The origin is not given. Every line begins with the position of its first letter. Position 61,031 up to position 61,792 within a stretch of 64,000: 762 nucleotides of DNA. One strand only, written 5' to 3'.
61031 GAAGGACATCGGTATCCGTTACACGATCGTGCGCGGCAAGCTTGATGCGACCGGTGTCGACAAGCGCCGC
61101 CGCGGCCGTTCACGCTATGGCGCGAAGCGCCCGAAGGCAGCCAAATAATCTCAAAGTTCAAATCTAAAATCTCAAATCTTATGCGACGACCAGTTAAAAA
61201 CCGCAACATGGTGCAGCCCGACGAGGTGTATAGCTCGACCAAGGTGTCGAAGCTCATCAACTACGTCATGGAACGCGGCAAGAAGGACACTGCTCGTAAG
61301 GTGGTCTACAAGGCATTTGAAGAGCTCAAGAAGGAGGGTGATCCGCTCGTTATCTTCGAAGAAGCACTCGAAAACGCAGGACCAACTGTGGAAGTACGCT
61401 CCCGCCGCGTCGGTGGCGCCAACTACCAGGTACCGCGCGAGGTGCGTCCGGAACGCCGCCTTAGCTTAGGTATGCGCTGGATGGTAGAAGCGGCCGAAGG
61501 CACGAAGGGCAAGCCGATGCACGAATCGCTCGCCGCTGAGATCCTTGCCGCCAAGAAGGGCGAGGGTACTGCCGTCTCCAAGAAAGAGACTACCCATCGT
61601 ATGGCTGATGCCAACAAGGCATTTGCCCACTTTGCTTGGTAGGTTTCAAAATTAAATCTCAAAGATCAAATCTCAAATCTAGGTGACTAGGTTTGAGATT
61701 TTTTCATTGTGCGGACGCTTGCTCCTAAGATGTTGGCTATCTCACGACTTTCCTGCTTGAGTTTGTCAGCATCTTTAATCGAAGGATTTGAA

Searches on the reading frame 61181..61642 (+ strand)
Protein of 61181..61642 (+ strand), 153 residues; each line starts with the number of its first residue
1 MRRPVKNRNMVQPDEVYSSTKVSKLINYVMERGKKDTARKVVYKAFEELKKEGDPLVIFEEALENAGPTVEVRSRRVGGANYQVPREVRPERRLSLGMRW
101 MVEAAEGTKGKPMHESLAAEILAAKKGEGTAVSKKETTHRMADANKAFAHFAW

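Call 48: find_encoding_contigs(protein=window:61181-61642:+, flank=10000, max_places=10)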
Protein window:61181-61642:+ (153 aa): 1 contig read that carries it; 1 place shown.
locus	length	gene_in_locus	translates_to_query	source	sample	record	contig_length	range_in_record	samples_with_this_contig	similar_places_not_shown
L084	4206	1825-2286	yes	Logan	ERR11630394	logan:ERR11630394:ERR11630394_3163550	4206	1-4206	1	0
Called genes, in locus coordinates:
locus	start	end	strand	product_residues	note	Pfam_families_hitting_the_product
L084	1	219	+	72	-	?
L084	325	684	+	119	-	-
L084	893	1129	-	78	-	-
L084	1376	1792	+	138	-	PF00164:Ribosom_S12_S23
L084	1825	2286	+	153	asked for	PF00177:Ribosomal_S7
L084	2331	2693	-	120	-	PF05635:23S_rRNA_IVP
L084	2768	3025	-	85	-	PF09851:SHOCT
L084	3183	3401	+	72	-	-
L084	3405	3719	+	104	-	PF05016:ParE_toxin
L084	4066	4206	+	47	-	?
